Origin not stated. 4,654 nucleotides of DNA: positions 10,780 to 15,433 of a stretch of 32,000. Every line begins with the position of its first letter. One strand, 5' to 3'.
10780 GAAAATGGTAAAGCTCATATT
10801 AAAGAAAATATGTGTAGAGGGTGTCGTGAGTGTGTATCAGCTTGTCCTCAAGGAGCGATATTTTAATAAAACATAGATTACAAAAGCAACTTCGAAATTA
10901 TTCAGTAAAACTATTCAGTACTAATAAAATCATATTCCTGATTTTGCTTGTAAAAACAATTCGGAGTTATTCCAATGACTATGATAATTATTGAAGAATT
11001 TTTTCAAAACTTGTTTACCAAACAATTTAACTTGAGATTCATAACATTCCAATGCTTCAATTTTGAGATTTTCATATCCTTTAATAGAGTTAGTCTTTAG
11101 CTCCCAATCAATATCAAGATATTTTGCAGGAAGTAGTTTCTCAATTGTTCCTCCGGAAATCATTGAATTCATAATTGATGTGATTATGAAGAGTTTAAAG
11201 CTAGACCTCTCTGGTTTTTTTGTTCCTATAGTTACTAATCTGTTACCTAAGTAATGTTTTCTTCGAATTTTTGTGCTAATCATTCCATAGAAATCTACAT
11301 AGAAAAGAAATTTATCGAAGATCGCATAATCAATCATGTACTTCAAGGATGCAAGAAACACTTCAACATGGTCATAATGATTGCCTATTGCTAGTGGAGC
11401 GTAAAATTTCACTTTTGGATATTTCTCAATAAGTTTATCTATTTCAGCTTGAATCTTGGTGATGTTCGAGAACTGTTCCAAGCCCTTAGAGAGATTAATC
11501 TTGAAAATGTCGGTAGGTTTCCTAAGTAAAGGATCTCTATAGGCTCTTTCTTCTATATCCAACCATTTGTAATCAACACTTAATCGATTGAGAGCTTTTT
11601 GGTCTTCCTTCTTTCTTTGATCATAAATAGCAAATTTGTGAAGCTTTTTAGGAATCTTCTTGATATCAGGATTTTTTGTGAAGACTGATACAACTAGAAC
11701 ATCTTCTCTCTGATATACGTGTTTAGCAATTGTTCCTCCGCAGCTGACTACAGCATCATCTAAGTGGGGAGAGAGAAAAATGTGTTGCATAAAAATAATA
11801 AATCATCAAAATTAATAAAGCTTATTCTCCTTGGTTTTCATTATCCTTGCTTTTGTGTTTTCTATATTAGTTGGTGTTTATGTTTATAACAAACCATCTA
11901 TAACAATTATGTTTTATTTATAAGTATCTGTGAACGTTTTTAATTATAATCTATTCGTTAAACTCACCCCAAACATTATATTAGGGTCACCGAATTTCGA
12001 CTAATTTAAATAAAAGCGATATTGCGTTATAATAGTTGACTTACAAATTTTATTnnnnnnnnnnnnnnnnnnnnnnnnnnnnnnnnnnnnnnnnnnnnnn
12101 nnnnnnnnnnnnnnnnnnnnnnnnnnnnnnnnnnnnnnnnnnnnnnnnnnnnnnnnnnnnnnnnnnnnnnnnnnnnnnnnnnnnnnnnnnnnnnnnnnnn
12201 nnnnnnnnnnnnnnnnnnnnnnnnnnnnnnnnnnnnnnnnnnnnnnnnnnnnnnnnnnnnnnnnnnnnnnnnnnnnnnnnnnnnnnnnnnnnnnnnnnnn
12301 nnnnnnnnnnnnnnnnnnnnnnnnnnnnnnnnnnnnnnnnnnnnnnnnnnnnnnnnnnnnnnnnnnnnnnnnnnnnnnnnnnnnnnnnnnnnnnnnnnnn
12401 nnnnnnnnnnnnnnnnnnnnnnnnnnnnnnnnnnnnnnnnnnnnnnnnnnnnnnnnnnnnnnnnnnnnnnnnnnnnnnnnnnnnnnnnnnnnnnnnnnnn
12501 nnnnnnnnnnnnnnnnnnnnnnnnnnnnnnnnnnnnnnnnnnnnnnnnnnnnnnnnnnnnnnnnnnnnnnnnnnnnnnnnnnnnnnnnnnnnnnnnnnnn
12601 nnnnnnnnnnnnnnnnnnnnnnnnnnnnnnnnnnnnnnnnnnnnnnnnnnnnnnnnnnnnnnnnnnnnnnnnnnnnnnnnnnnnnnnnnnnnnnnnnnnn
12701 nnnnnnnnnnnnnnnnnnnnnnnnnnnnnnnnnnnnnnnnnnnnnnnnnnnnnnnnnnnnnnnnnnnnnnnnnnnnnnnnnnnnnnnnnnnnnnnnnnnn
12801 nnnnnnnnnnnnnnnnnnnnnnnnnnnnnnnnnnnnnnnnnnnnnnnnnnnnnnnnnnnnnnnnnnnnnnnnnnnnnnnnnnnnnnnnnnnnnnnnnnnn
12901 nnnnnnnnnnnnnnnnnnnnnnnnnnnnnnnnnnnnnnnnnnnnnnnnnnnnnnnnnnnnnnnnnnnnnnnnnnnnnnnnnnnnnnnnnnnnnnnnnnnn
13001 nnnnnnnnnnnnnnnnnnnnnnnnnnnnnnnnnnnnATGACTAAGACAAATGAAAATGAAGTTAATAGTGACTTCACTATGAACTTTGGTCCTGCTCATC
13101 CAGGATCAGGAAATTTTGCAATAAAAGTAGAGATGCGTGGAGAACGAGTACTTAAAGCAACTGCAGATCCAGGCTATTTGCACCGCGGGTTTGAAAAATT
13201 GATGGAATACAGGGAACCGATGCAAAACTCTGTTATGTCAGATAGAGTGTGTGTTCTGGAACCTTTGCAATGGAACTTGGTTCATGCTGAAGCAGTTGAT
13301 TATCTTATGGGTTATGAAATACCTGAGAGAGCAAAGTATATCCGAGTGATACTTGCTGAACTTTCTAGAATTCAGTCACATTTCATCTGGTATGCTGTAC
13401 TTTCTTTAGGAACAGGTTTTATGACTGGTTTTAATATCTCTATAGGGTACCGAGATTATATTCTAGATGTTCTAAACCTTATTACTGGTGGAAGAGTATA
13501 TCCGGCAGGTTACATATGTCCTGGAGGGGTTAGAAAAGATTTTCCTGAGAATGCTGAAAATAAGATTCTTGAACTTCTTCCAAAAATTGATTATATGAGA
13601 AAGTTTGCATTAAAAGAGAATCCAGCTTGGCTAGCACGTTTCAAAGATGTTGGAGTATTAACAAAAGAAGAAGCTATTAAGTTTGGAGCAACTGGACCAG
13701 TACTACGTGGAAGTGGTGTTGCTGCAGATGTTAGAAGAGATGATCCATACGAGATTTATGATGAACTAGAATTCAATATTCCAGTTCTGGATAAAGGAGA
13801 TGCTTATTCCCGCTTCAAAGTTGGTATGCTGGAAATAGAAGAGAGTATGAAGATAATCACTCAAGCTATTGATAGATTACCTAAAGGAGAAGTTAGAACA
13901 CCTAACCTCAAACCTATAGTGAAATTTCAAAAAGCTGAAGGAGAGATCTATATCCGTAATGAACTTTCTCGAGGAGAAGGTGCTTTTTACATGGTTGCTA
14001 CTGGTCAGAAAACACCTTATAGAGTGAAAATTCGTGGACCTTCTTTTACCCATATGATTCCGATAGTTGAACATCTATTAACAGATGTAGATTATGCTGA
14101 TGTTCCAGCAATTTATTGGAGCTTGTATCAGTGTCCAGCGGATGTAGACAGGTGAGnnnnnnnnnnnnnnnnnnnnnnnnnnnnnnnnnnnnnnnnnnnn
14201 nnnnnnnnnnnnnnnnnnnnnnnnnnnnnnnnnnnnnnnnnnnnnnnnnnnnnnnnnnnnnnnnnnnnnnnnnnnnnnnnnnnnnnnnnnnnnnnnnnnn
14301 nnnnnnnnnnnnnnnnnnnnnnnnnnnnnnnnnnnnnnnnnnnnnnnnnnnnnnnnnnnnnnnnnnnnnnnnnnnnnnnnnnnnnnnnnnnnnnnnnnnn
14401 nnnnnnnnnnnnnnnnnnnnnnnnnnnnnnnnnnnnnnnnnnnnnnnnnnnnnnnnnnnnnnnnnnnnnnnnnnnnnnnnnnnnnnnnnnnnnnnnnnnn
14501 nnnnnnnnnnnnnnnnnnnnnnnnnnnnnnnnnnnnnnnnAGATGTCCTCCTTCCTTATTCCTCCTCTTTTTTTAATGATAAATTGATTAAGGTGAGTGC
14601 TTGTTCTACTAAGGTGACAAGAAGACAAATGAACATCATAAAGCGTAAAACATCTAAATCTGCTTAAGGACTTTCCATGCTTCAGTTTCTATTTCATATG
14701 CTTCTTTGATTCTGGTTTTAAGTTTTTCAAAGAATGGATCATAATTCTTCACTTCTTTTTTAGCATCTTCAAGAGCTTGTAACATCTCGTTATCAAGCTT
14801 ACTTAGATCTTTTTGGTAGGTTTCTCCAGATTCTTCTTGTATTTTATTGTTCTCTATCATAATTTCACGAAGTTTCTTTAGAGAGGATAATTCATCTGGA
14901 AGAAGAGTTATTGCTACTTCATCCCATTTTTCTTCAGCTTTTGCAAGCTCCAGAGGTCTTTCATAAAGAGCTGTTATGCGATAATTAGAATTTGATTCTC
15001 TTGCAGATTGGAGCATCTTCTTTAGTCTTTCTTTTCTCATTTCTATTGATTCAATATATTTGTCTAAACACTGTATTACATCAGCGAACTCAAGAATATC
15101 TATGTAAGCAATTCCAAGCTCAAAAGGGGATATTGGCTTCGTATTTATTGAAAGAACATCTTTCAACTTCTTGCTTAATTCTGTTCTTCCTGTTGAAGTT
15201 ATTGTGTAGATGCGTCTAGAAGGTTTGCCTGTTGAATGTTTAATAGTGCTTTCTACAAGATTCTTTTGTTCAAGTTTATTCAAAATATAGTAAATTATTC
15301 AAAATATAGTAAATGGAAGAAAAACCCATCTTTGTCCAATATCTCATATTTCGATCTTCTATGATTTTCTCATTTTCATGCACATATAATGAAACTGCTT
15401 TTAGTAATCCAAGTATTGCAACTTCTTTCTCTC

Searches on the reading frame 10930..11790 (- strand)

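Call 6: search_protein_families(library=pfam, proteins=[window:10930-11790:-], max_evalue=0.001)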
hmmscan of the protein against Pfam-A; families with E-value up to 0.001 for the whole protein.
window:10930-11790:- (286 aa): 1 family
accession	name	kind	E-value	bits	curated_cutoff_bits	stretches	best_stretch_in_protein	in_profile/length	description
PF02585.22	PIG-L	-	1.2e-15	58.6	28.2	1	5-148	2-125/129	GlcNAc-PI de-N-acetylase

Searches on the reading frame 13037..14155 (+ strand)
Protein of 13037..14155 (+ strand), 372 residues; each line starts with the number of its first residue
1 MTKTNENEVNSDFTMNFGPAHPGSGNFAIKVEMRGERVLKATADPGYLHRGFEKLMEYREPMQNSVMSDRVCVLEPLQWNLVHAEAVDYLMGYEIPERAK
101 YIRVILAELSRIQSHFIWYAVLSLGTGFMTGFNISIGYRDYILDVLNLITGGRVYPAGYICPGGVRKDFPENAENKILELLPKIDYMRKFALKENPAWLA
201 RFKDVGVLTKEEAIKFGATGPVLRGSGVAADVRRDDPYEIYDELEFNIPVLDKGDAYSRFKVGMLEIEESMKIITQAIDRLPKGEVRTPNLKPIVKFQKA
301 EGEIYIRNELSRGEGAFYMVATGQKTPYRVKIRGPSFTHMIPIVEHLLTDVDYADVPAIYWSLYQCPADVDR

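Call 6: search_protein_families(library=pfam, proteins=[window:13037-14155:+], max_evalue=0.001)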
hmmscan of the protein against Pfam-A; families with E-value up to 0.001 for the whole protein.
window:13037-14155:+ (372 aa): 2 families
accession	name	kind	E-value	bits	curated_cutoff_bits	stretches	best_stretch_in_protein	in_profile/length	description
PF00346.24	Complex1_49kDa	-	6.1e-67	226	24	2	126-292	2-170/271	Respiratory-chain NADH dehydrogenase, 49 Kd subunit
PF00374.24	NiFeSe_Hases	-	3.1e-07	30.1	25.8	1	50-122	1-73/508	Nickel-dependent hydrogenase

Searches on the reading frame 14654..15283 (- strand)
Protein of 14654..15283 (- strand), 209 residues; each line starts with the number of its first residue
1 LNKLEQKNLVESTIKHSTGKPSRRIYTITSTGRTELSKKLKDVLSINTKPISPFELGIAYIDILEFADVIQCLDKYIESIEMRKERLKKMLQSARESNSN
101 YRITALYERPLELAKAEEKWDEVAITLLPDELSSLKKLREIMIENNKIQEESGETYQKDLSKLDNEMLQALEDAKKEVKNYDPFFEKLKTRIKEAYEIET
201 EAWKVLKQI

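Call 3: search_protein_families(library=pfam, proteins=[window:14654-15283:-], max_evalue=0.01)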
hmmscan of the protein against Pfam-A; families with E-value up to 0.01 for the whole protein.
window:14654-15283:- (209 aa): 2 families
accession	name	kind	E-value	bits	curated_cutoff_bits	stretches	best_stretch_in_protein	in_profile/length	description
PF03551.20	PadR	-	3.7e-07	30.5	27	1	2-37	39-74/75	Transcriptional regulator PadR-like family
PF13601.12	HTH_34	-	0.0059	17.2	27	0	1-42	35-75/80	Winged helix DNA-binding domain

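Call 5: search_protein_families(library=ncbifam, proteins=[window:14654-15283:-], max_evalue=0.001)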
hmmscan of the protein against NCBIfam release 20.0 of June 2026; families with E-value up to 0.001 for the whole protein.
window:14654-15283:- (209 aa): 1 family
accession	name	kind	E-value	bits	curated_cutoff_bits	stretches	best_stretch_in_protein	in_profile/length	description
TIGR02719.1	repress_PhaQ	equivalog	0.00023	21.5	139.35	1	2-38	65-101/138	poly-beta-hydroxybutyrate-responsive repressor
